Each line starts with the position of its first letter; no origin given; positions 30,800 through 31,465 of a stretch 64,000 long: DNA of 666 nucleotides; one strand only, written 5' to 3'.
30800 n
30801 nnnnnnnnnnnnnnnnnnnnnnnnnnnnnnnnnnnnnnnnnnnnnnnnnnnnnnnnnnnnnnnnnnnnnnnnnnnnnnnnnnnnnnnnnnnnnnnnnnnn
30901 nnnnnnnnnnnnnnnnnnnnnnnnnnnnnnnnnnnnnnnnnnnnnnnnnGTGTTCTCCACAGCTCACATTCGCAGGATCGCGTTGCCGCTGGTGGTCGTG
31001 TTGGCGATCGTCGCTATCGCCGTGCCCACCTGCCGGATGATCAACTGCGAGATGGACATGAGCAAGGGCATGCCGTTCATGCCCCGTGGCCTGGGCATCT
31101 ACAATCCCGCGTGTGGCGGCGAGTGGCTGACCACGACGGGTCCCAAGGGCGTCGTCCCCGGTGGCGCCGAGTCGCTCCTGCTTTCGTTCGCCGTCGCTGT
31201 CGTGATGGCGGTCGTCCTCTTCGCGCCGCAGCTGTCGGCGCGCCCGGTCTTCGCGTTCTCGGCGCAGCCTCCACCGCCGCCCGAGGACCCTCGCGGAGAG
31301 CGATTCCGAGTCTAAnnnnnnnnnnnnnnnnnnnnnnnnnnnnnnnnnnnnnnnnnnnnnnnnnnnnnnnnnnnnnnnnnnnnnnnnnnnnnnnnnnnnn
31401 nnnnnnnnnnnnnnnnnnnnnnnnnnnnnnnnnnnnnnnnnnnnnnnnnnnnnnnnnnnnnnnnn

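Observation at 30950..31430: Candidate copper-sensing ribosome-arrest leader controlling the copper operon through an anti-SD switch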

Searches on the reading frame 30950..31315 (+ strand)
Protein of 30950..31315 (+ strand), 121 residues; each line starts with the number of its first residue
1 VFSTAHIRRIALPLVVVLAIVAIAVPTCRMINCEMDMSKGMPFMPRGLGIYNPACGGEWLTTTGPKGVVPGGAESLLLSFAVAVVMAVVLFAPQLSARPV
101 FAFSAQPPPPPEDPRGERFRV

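Call 8: search_protein_families(library=pfam, proteins=[window:30950-31315:+], max_evalue=0.1)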
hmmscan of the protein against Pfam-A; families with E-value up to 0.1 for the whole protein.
window:30950-31315:+ (121 aa): 1 family
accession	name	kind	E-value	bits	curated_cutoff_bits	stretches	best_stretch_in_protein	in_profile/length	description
PF25667.1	ASFV_P17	-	0.0071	16.8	27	0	4-42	38-75/117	African swine fever virus minor capsid protein p17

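Call 9: search_protein_families(library=ncbifam, proteins=[window:30950-31315:+], max_evalue=0.1)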
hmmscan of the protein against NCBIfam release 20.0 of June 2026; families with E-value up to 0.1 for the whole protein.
window:30950-31315:+ (121 aa): 0 families

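Call 11: find_homologous_proteins(query=window:30950-31315:+, max_evalue=0.001)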
Query window:30950-31315:+ (121 aa): 35 proteins with E <= 0.001 among 216 candidates.
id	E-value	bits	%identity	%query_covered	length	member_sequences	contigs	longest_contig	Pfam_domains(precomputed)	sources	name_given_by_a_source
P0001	2.8e-65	236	99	91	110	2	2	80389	-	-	-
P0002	4.7e-55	203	74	100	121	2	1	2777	-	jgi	-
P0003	7.0e-46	173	67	99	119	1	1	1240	-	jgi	jgi:hypothetical protein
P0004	2.7e-33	132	56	97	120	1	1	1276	-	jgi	jgi:hypothetical protein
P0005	3.0e-33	132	56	97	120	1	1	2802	-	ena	-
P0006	5.5e-33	131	55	97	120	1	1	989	-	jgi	jgi:hypothetical protein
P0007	6.8e-33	131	57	95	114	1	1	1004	-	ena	-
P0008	9.0e-33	131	54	97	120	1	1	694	-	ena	-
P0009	1.0e-32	131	54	97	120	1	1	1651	-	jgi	-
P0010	1.8e-31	127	52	97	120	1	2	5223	-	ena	-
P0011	2.2e-31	126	55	95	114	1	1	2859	-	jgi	-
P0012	4.3e-31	125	55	97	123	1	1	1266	-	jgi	jgi:hypothetical protein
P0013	1.3e-30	124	53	97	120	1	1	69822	-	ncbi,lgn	-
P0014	1.7e-30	123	53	97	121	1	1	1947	-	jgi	jgi:hypothetical protein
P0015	2.9e-30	123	50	100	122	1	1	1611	-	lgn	-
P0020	9.2e-30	121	50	100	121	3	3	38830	-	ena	-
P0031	1.1e-23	101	47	79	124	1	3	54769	-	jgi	-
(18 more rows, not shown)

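Call 15: find_related_loci(query=A1, collection=genome_contigs, flank=6000)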
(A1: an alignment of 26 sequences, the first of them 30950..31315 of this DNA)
Query A1 (121 aa) in genome_contigs; peptide patterns used: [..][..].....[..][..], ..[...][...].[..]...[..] (x = any residue, [..] = any of these).
118 stretches matched a pattern; 16 encode a relative of the query (tblastn E <= 1e-3); 16 distinct loci.
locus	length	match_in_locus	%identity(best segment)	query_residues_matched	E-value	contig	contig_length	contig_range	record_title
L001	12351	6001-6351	59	5-121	7e-38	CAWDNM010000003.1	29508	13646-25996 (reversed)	MAG: uncultured Coriobacteriia bacterium isolate MFD04716.bin.2.226 genome assembly, contig: contig_18120, whole genome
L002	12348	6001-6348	53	5-121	1e-31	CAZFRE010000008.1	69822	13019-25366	MAG TPA_asm: uncultured Eubacteriales bacterium isolate binchicken_co269_259 genome assembly, contig: NODE_355_length_69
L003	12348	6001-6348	46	6-121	3e-23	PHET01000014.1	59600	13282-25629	MAG: Actinobacteria bacterium HGW-Actinobacteria-7 Ig3397_v2_scaffold_372, whole genome shotgun sequence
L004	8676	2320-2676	43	1-121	2e-21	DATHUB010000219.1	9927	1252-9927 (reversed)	MAG TPA_asm: Coriobacteriia bacterium isolate SMAG_U16095 k141_805218, whole genome shotgun sequence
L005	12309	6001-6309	50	20-121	6e-23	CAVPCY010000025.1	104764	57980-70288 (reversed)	MAG: uncultured Actinomycetes bacterium isolate MFD00032.bin.2.33 genome assembly, contig: contig_54602, whole genome sh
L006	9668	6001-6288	52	26-121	1e-19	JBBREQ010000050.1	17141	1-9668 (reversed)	MAG: Coriobacteriia bacterium isolate Co_metawrap_2508 Cmw_2508_k141_13010728_length_17141_cov_12.0000, whole genome sho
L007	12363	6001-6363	37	1-121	7e-18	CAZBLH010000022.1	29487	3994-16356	MAG TPA_asm: uncultured Eubacteriales bacterium isolate SRP268622_co1_142 genome assembly, contig: NODE_3134_length_2948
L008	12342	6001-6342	52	8-121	1e-16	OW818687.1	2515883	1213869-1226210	metagenome genome assembly, chromosome: 1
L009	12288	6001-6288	45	26-121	9e-16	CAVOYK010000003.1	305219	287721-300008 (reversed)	MAG: uncultured Actinomycetes bacterium isolate MFD09779.bin.2.33 genome assembly, contig: contig_20207, whole genome sh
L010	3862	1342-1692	43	8-121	2e-15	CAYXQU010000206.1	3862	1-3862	MAG TPA_asm: uncultured Eubacteriales bacterium isolate binchicken_co269_29 genome assembly, contig: NODE_25109_length_3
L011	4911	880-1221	46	8-121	2e-15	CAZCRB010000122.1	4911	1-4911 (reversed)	MAG TPA_asm: uncultured Eubacteriales bacterium isolate binchicken_co104_79 genome assembly, contig: NODE_14064_length_4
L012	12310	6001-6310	47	20-121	2e-15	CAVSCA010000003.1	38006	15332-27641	MAG: uncultured Actinomycetes bacterium isolate MFD02979.bin.2.142 genome assembly, contig: contig_19913, whole genome s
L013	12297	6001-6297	53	26-121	1e-12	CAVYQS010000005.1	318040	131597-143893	MAG: uncultured Actinomycetes bacterium isolate MFD04716.bin.1.58 genome assembly, contig: contig_17828, whole genome sh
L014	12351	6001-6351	46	5-121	2e-13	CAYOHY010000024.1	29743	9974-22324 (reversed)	MAG TPA_asm: uncultured Eubacteriales bacterium isolate binchicken_co152_248 genome assembly, contig: NODE_1795_length_2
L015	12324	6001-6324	39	8-118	6e-10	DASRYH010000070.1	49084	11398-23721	MAG TPA_asm: Coriobacteriia bacterium isolate SMAG_U13147 k141_31335, whole genome shotgun sequence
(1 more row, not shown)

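Call 30: find_related_loci(query=A1, collection=metagenome_contigs, flank=3000)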
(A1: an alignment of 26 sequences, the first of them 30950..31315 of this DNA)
Query A1 (121 aa) in metagenome_contigs; peptide patterns used: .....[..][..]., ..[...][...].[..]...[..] (x = any residue, [..] = any of these).
192 stretches matched a pattern; 34 encode a relative of the query (tblastn E <= 1e-3); 34 distinct loci.
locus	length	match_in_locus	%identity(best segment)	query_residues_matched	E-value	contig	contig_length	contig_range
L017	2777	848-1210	74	1-121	4e-47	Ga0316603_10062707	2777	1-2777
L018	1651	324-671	54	5-121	6e-34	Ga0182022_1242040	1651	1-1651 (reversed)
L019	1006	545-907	48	1-121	3e-30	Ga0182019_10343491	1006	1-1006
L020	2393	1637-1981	44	8-121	7e-26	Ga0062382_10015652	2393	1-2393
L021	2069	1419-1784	43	1-121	7e-26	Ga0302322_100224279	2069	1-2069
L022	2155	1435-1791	49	1-119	1e-25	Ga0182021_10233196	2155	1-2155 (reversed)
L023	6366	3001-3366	45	1-121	2e-25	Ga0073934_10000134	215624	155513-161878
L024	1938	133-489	44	1-119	2e-25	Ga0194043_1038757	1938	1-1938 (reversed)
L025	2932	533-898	42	1-121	2e-25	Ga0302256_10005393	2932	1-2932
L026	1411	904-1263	37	1-119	2e-24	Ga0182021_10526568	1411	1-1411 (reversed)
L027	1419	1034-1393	48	2-121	2e-23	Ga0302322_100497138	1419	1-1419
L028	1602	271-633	38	2-121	2e-21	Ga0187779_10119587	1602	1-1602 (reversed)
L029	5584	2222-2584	50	1-121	3e-21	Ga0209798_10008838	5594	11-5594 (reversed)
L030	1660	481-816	47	7-121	3e-21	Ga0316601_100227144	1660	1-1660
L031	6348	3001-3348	53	5-121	2e-22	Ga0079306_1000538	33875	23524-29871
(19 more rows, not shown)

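Call 35: search_protein_representatives(alignment_id=A1)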
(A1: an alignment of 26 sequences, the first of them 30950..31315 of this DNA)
Query: 26 sequences, 120 profile positions. Proteins with E-value up to 0.001 (for the whole library): 89; up to 1e-10: 53; up to 1e-30: 20. The best 89 are listed.
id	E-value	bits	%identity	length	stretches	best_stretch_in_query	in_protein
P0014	8.4e-48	177.7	-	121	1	1-120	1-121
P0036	6.5e-43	161.9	-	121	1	2-120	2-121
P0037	5.5e-39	149.2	-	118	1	4-120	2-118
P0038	7.9e-38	145.5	-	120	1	2-120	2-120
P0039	1.4e-37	144.7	-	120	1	2-120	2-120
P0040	2.8e-37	143.7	-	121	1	1-120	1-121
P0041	1.3e-36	141.5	-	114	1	7-120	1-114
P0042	3.3e-35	137.0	-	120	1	2-120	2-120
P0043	3.9e-35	136.8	-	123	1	2-120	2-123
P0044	1.5e-34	134.9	-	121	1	3-120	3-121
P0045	6.5e-34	132.9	-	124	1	1-120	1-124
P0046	6.8e-34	132.8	-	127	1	2-120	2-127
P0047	7.7e-34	132.6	-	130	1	1-120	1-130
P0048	4.1e-33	130.3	-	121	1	3-120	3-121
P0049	2.2e-32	127.9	-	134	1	3-118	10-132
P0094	2.0e-08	50.6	-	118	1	8-120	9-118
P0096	7.7e-08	48.7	-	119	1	6-118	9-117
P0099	1.8e-07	47.5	-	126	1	6-120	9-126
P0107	1.1e-05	41.8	-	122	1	9-120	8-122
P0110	2.5e-05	40.6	-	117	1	11-118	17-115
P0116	9.1e-05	38.8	-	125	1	7-120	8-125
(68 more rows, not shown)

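Call 44: find_encoding_contigs(protein=P0013, flank=8000, max_places=2)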
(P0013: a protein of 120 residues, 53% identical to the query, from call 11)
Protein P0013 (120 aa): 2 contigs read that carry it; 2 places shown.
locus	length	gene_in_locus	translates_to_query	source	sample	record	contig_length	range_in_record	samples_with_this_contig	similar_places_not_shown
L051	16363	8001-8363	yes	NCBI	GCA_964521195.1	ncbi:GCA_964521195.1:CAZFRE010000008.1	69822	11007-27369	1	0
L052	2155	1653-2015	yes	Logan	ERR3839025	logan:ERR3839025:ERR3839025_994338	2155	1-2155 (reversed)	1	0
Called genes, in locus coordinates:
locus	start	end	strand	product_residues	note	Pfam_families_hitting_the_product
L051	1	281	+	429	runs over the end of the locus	PF00709:Adenylsucc_synt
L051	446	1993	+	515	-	-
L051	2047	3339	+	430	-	PF02844:GARS_N, PF01071:GARS_A, PF02843:GARS_C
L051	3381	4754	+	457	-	PF04055:Radical_SAM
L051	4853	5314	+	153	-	PF00731:AIRC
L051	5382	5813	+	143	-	-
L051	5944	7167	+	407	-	PF04455:Saccharop_dh_N, PF21571:ArgZ-like_C_1st, PF21570:ArgZ-like_C_2nd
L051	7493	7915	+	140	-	PF01641:SelR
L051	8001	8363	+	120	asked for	-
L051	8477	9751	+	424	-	PF13386:DsbD_2, PF13473:Cupredoxin_1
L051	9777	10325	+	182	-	PF13473:Cupredoxin_1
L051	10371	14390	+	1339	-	PF00403:HMA, PF00122:E1-E2_ATPase, PF00702:Hydrolase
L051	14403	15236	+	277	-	PF23951:DUF7282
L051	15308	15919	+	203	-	PF01370:Epimerase (weak), PF05368:NmrA (weak), PF13460:NAD_binding_10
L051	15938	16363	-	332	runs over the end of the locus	PF00535:Glycos_transf_2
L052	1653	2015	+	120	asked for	-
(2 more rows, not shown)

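Call 45: find_encoding_contigs(protein=P0031, flank=8000, max_places=2)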
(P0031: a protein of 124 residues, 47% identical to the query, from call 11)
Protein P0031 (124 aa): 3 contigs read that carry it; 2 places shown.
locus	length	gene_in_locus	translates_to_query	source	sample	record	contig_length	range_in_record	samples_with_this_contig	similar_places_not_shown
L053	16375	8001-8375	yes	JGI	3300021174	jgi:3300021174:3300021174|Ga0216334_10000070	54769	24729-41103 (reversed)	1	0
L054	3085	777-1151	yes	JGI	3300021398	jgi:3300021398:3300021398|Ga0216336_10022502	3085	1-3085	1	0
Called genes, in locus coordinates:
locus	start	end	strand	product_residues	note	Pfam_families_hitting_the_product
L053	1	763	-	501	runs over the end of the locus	PF01743:PolyA_pol, PF12627:PolyA_pol_RNAbd, PF01966:HD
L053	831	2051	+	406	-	PF02844:GARS_N, PF01071:GARS_A, PF02786:CPSase_L_D2, PF02843:GARS_C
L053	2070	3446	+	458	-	PF04055:Radical_SAM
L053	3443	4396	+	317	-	-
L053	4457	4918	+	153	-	PF00731:AIRC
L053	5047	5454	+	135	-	PF07963:N_methyl (weak)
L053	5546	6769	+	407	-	PF04455:Saccharop_dh_N, PF21571:ArgZ-like_C_1st, PF21570:ArgZ-like_C_2nd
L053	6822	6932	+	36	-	-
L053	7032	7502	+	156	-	PF01625:PMSR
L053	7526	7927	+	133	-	PF01641:SelR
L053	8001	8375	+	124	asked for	-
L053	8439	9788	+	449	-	PF02683:DsbD_TM, PF13386:DsbD_2, PF13473:Cupredoxin_1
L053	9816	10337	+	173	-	PF13473:Cupredoxin_1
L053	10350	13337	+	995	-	PF00403:HMA, PF00122:E1-E2_ATPase, PF00702:Hydrolase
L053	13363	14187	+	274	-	PF23951:DUF7282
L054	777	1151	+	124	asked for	-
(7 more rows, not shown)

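Call 46: find_encoding_contigs(protein=P0020, flank=8000, max_places=2)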
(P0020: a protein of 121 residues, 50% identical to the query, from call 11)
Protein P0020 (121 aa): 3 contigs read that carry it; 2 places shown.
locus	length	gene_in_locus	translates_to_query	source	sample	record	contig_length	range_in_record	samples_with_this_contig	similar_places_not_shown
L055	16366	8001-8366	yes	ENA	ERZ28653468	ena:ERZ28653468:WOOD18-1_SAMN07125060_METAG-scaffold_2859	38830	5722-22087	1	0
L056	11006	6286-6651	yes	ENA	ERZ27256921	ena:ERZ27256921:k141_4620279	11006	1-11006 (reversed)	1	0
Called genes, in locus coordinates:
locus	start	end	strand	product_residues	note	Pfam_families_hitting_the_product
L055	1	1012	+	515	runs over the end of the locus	PF13641:Glyco_tranf_2_3 (weak), PF13632:Glyco_trans_2_3 (weak)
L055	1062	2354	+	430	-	PF02844:GARS_N, PF01071:GARS_A, PF02843:GARS_C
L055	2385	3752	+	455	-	PF04055:Radical_SAM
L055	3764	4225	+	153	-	PF00731:AIRC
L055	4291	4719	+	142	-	PF07963:N_methyl (weak)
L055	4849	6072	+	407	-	PF04455:Saccharop_dh_N, PF21571:ArgZ-like_C_1st, PF21570:ArgZ-like_C_2nd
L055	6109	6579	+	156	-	PF06983:3-dmu-9_3-mt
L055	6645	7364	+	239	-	PF01625:PMSR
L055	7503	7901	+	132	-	PF01641:SelR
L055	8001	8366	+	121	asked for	-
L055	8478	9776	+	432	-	PF02683:DsbD_TM, PF13386:DsbD_2, PF13473:Cupredoxin_1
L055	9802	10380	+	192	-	PF13473:Cupredoxin_1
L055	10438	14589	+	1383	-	PF00403:HMA, PF00122:E1-E2_ATPase, PF00702:Hydrolase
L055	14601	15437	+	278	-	PF23951:DUF7282 (weak)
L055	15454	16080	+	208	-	PF01370:Epimerase (weak), PF05368:NmrA (weak), PF13460:NAD_binding_10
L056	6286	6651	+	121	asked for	-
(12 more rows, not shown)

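Call 48: find_encoding_contigs(protein=P0107, flank=5000, max_places=2)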
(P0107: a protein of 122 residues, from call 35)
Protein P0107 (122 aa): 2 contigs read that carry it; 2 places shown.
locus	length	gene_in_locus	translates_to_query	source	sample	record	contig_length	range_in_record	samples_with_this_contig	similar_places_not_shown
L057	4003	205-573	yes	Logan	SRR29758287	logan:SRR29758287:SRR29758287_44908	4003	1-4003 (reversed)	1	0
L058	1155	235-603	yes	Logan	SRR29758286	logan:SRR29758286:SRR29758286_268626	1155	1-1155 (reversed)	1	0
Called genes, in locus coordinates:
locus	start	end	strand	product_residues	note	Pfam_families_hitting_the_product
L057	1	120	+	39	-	?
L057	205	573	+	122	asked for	-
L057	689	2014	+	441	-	PF02683:DsbD_TM (weak), PF13386:DsbD_2, PF13473:Cupredoxin_1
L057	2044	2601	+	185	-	PF13473:Cupredoxin_1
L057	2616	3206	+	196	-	PF13473:Cupredoxin_1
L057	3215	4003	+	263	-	?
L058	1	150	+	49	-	?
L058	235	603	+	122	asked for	-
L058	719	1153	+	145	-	?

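Call 49: find_encoding_contigs(protein=P0096, flank=5000, max_places=2)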
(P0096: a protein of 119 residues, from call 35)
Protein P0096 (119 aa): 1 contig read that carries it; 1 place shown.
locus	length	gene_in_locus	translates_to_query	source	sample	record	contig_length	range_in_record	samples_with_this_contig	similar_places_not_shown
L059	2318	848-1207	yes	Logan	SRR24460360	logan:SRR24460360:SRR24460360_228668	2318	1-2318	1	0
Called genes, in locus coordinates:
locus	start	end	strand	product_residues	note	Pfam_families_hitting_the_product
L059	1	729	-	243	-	?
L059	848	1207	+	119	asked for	-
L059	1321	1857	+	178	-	PF13473:Cupredoxin_1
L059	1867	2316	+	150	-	?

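Call 55: search_protein_families(library=pfam, alignment_id=A2, max_evalue=1)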
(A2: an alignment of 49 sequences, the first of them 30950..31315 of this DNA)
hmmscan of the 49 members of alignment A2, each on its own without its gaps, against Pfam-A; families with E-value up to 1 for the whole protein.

A. member 1, window:30950-31315:+ (121 aa): 1 family
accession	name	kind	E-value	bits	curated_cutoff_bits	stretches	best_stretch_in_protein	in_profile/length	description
PF25667.1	ASFV_P17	-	0.0071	16.8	27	1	4-42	38-75/117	African swine fever virus minor capsid protein p17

B. families by the number of members that match (of 49 scanned): 29 families (the first 25 are shown)
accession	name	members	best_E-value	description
PF12911.12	OppC_N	2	0.04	N-terminal TM domain of oligopeptide transport permease C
PF13803.12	DUF4184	1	0.0056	Domain of unknown function (DUF4184)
PF00001.26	7tm_1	1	0.0062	7 transmembrane receptor (rhodopsin family)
PF25667.1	ASFV_P17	1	0.0071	African swine fever virus minor capsid protein p17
PF02417.20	Chromate_transp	1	0.021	Chromate transporter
PF07869.17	DUF1656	1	0.023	Protein of unknown function (DUF1656)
PF18895.5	T4SS_pilin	1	0.03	Type IV secretion system pilin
PF20084.4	TrbK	1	0.055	Conjugative transfer region protein TrbK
PF02990.21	EMP70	1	0.067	Endomembrane protein 70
PF14439.12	Bd3614-deam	1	0.081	Bd3614-like deaminase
PF20187.3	DUF6550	1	0.082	Family of unknown function (DUF6550)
PF10399.14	UCR_Fe-S_N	1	0.094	Ubiquitinol-cytochrome C reductase Fe-S subunit TAT signal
PF05915.17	TMEM_230_134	1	0.12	Transmembrane proteins 230/134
PF01350.22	Flavi_NS4A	1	0.12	Flavivirus non-structural protein NS4A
PF19495.4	DUF6030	1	0.16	Family of unknown function (DUF6030)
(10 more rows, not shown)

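Call 68: predict_structure(alignment_id=A2)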
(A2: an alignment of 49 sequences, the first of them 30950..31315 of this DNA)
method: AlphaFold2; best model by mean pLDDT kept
length: 121 residues; sequences in the alignment: 49
mean_pLDDT: 68.7   pTM: 0.36
mean pLDDT of the five models: 68.7, 68.2, 67.8, 67.6, 67.4
residues with pLDDT >= 90: 0; 70-90: 65; 50-70: 40; < 50: 16
segments of 3 or more residues with pLDDT < 50: 49-54, 56-62
pLDDT, mean of each block of 10 residues (from residue 1): 68 86 78 58 53 45 51 75 86 75 80 69 60
secondary structure, 60 per line:
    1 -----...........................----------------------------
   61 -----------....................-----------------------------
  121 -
elements in order: H6-32 H72-91

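Call 76: find_encoding_contigs(protein=P0116, flank=4000, max_places=1)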
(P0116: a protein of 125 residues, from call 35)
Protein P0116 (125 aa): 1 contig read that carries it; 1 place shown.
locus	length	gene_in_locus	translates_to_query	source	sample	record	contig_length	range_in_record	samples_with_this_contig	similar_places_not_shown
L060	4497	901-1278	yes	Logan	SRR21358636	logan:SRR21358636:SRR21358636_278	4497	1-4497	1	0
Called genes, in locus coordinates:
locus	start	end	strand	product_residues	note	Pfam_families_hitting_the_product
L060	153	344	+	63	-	PF19839:RHH_9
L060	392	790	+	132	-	PF01641:SelR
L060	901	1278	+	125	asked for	-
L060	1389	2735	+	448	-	PF02683:DsbD_TM, PF13386:DsbD_2, PF13473:Cupredoxin_1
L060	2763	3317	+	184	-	PF13473:Cupredoxin_1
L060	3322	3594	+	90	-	-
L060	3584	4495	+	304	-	?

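Call 77: find_encoding_contigs(protein=P0099, flank=4000, max_places=1)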
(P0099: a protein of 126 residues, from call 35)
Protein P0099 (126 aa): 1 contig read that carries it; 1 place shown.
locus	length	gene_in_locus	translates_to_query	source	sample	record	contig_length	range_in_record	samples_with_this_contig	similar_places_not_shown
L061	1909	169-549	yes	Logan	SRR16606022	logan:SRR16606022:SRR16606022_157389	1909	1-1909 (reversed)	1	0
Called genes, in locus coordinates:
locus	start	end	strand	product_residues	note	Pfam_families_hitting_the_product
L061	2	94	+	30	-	?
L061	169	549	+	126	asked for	-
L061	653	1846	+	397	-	PF02683:DsbD_TM, PF13386:DsbD_2, PF13473:Cupredoxin_1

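Call 78: find_encoding_contigs(protein=P0110, flank=4000, max_places=1)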
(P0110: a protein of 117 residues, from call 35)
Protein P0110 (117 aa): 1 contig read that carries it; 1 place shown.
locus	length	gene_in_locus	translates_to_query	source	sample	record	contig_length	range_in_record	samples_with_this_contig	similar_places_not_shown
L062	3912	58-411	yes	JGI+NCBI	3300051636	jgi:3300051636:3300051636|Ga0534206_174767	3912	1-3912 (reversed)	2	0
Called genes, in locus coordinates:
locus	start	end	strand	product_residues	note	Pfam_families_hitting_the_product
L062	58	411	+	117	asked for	-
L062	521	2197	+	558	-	PF02683:DsbD_TM, PF13386:DsbD_2, PF13473:Cupredoxin_1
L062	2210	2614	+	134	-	PF00403:HMA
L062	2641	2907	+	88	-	PF01527:HTH_Tnp_1, PF13384:HTH_23 (weak), PF13518:HTH_28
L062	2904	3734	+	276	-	PF13276:HTH_21, PF00665:rve, PF13683:rve_3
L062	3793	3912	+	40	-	?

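Call 79: find_encoding_contigs(protein=P0094, flank=4000, max_places=1)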
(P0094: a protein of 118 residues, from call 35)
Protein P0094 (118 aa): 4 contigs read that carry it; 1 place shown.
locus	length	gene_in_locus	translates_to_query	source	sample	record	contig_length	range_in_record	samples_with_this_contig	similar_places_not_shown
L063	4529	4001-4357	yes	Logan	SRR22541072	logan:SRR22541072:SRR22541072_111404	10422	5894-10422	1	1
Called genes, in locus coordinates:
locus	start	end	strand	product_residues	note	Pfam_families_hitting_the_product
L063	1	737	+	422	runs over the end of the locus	PF02310:B12-binding, PF04055:Radical_SAM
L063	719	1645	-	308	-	PF01656:CbiA, PF10609:ParA, PF13614:AAA_31 (weak), PF00037:Fer4 (faint), PF13237:Fer4_10, PF12838:Fer4_7 (weak)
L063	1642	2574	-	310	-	PF01656:CbiA, PF10609:ParA (weak), PF13614:AAA_31 (faint), PF12838:Fer4_7 (faint), PF13237:Fer4_10 (weak), PF13187:Fer4_9 (weak), PF00037:Fer4, PF12837:Fer4_6 (weak), +2 more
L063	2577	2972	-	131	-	PF02579:Nitro_FeMo-Co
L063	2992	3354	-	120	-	PF02579:Nitro_FeMo-Co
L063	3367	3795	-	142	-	PF03551:PadR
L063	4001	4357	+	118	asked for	-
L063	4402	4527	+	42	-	?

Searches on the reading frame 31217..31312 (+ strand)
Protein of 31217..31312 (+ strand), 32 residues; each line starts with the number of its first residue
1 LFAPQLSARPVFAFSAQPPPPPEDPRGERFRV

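Call 90: search_solved_structures(query=window:31217-31312:+, max_evalue=10)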
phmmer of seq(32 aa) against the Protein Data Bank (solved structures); distinct sequences matched with E-value up to 10: 1.
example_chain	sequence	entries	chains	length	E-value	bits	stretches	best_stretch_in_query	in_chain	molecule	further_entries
1o6o_D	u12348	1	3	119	0.81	13.4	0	7-24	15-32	NUCLEOPORIN NSP1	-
